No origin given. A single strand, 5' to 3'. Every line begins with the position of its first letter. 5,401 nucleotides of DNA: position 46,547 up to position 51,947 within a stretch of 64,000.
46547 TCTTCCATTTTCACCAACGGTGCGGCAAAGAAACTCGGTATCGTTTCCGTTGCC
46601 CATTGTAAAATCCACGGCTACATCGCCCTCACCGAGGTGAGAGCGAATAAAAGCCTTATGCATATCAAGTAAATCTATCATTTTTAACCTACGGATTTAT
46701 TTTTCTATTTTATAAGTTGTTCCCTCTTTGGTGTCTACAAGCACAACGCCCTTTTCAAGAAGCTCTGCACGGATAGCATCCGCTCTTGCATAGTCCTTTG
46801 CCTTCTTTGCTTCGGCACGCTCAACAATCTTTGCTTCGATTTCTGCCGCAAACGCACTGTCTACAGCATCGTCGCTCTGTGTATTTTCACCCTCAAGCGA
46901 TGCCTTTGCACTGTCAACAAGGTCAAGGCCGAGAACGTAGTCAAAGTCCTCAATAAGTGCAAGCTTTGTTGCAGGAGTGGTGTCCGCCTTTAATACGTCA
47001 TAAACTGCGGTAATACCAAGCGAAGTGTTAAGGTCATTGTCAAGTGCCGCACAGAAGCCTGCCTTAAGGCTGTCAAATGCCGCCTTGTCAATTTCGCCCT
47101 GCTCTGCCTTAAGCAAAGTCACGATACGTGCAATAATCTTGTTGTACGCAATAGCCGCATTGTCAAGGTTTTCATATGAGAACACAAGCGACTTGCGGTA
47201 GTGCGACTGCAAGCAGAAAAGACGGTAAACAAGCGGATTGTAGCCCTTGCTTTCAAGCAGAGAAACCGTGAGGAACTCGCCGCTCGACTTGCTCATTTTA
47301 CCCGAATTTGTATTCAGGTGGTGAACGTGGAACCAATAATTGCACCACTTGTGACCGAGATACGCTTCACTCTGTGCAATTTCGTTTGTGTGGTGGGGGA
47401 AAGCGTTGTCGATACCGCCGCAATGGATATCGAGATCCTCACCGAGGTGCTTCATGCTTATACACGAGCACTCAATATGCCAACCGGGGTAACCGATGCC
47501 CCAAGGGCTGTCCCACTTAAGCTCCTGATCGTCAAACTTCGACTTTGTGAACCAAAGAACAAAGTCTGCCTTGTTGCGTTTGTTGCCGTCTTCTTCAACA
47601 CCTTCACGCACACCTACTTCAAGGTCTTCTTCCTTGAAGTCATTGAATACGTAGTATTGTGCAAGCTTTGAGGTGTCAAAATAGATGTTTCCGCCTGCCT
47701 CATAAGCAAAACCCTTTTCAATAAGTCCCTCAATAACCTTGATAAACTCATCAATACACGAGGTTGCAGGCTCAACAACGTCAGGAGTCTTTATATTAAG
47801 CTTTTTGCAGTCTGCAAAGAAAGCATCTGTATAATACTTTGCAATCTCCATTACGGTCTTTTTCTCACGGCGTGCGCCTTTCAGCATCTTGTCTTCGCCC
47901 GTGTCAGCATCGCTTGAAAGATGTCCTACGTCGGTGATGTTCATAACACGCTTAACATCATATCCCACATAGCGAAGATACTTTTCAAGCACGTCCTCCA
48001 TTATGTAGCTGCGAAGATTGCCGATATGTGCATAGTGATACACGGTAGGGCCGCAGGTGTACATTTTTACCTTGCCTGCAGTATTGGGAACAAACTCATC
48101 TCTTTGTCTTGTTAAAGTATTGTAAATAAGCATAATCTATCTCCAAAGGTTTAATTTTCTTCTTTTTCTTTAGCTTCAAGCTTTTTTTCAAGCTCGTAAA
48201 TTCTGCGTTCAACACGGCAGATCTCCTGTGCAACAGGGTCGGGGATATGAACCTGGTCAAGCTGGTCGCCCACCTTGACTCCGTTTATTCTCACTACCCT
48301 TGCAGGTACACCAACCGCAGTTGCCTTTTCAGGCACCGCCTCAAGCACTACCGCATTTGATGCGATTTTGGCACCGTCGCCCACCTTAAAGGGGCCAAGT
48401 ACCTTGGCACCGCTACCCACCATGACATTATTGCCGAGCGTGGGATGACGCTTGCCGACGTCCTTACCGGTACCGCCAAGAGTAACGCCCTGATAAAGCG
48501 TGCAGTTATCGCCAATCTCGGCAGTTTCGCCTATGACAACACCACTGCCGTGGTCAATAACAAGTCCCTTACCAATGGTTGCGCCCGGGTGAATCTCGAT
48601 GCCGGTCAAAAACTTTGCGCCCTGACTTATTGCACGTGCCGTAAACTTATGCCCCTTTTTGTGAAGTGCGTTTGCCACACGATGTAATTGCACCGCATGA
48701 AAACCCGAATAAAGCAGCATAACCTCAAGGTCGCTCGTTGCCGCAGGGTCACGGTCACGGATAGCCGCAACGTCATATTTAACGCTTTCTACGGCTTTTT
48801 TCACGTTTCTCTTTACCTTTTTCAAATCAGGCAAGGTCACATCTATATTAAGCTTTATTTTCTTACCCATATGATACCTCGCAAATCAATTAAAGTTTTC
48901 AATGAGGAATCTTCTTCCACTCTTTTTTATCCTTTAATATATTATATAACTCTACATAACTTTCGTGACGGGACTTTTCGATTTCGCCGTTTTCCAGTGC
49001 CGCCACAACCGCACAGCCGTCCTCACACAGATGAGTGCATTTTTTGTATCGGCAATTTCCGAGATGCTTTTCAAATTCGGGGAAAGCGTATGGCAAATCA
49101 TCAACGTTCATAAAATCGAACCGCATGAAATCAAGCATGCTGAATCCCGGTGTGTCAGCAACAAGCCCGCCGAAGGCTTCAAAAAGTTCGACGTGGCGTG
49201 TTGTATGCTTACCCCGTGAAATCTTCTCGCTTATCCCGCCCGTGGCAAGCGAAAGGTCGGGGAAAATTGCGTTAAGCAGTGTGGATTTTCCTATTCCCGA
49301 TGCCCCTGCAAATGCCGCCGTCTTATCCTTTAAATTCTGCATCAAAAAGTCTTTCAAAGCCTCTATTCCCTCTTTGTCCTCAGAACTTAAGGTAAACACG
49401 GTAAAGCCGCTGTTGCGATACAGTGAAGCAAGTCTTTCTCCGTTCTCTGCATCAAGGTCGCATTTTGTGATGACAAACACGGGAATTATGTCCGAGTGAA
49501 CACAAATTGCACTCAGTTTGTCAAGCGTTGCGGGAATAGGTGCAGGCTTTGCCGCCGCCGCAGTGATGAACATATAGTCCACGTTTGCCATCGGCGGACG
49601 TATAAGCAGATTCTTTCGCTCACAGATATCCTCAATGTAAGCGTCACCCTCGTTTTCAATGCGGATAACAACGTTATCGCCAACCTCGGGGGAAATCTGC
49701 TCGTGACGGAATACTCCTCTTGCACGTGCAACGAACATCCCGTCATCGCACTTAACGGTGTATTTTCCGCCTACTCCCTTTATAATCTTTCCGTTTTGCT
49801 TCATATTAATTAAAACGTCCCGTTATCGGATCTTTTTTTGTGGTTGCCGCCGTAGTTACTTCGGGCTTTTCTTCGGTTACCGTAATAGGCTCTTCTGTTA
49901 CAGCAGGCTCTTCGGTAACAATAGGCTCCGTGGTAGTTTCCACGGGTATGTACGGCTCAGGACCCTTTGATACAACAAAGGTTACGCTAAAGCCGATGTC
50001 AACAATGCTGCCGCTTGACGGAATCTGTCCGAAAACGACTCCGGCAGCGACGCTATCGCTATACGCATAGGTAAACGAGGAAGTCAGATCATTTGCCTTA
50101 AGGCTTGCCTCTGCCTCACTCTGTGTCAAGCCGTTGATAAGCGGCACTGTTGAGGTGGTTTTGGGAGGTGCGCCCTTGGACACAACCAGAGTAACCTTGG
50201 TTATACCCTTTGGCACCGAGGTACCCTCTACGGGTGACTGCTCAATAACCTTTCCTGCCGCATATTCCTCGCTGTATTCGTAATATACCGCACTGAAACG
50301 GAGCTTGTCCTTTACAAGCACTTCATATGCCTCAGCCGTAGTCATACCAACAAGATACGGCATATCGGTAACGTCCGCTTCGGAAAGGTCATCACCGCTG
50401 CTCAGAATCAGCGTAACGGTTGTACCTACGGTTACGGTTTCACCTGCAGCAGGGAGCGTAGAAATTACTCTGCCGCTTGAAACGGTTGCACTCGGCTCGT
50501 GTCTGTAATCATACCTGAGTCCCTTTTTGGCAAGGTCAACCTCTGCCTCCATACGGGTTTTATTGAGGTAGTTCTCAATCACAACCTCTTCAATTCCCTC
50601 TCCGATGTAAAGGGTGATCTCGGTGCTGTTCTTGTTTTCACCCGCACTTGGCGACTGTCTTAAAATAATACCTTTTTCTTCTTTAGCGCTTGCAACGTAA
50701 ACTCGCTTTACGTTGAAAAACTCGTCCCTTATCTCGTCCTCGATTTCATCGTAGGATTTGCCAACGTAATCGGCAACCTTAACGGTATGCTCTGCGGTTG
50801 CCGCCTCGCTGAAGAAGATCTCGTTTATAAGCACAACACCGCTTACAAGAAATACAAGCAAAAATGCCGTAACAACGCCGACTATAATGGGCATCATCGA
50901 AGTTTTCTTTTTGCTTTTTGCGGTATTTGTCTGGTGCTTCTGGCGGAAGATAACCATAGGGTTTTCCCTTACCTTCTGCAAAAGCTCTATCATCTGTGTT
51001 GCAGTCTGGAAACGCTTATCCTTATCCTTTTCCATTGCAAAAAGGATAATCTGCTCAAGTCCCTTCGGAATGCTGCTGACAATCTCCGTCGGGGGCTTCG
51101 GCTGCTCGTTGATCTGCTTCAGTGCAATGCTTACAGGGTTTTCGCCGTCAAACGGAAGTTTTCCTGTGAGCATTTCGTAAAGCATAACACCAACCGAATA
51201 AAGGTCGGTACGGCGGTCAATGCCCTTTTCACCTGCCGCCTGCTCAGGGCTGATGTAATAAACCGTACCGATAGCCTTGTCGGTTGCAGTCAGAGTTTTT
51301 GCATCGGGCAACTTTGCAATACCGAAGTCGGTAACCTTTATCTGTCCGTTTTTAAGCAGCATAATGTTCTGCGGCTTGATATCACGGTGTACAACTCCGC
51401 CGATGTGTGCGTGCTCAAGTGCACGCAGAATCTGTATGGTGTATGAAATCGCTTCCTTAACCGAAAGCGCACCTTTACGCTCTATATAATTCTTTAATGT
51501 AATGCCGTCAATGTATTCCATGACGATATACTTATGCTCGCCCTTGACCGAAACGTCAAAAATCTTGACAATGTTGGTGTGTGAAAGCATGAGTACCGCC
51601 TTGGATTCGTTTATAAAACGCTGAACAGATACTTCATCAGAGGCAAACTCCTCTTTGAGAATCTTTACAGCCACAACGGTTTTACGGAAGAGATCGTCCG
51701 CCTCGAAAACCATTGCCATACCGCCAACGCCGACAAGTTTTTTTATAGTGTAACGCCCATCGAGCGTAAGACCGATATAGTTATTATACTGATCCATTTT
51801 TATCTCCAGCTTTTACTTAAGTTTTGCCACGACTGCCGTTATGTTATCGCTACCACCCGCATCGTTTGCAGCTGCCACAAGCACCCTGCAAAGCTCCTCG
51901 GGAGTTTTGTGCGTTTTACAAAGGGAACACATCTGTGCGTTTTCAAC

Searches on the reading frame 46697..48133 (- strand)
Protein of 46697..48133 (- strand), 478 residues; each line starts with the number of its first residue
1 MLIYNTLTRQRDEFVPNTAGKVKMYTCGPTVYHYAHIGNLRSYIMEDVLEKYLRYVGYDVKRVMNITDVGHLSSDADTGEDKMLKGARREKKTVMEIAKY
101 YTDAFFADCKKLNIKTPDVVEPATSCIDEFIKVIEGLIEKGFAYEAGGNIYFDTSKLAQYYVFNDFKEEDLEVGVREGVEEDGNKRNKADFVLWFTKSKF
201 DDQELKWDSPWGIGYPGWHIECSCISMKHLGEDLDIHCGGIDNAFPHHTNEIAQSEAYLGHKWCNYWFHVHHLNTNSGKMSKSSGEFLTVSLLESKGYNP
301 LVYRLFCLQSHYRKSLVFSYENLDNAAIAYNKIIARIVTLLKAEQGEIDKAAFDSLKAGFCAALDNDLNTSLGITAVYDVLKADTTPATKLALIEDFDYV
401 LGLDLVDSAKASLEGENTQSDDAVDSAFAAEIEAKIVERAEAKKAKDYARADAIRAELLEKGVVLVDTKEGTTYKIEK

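Call 50: search_protein_families(library=pfam, proteins=[window:46697-48133:-], max_evalue=0.00001)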
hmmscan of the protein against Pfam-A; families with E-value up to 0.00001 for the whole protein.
window:46697-48133:- (478 aa): 2 families
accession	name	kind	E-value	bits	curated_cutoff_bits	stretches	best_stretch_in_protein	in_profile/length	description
PF01406.26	tRNA-synt_1e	-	1.7e-95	320.3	27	1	14-326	2-299/301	tRNA synthetases class I (C) catalytic domain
PF09334.17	tRNA-synt_1g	-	3.5e-06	26.5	20.1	0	34-155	13-125/391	tRNA synthetases class I (M)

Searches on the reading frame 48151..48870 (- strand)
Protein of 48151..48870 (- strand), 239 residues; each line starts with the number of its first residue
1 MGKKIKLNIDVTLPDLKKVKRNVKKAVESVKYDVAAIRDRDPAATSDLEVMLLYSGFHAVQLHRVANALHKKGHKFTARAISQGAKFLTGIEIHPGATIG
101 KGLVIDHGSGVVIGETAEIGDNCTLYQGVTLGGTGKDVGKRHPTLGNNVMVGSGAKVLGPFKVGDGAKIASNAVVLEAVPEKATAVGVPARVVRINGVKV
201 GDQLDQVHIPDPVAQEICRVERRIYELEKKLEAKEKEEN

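Call 50: search_protein_families(library=pfam, proteins=[window:48151-48870:-], max_evalue=0.00001)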
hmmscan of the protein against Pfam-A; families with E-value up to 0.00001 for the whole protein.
window:48151-48870:- (239 aa): 2 families
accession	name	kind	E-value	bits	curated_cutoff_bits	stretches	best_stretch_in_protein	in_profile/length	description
PF00132.30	Hexapep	-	9.3e-16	57.2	27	1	142-175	1-34/36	Bacterial transferase hexapeptide (six repeats)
PF06426.19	SATase_N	-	4.5e-08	33.8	21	1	18-61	61-104/105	Serine acetyltransferase, N-terminal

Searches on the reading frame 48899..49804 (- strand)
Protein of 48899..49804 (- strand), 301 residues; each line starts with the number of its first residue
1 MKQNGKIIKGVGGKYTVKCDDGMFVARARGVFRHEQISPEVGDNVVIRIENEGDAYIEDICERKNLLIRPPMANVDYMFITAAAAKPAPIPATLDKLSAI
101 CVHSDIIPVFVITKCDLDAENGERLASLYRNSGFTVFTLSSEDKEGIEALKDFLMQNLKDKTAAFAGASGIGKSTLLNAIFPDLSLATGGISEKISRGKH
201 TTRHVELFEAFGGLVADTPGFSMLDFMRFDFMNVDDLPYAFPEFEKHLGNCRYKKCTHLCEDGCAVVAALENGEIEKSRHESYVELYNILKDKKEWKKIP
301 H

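Call 50: search_protein_families(library=pfam, proteins=[window:48899-49804:-], max_evalue=0.00001)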
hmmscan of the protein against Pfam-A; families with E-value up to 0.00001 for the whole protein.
window:48899-49804:- (301 aa): 2 families
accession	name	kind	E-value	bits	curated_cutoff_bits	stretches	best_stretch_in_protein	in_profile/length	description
PF03193.22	RsgA_GTPase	-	5.9e-45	153.6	30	1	60-226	1-173/174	RsgA GTPase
PF16745.11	RsgA_N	-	2.1e-16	59.9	27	1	4-57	1-54/54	RsgA N-terminal domain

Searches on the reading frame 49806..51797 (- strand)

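Call 50: search_protein_families(library=pfam, proteins=[window:49806-51797:-], max_evalue=0.00001)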
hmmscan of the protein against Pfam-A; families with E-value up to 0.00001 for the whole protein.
window:49806-51797:- (663 aa): 5 families
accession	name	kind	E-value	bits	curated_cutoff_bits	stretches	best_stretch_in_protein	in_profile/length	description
PF00069.31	Pkinase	-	5.1e-56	190.4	31.7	1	16-269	1-257/263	Protein kinase domain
PF03793.24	PASTA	-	5e-47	158.2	23.2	4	478-541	2-64/64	PASTA domain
PF07714.23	PK_Tyr_Ser-Thr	-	7.8e-38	130.7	23.1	1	18-264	3-250/258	Protein tyrosine and serine/threonine kinase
PF03109.22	ABC1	-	2.8e-07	30.4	22.9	1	86-168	140-221/244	ABC1 atypical kinase-like domain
PF14531.12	Kinase-like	-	9.7e-06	25.5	25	0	105-221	136-256/289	Kinase-like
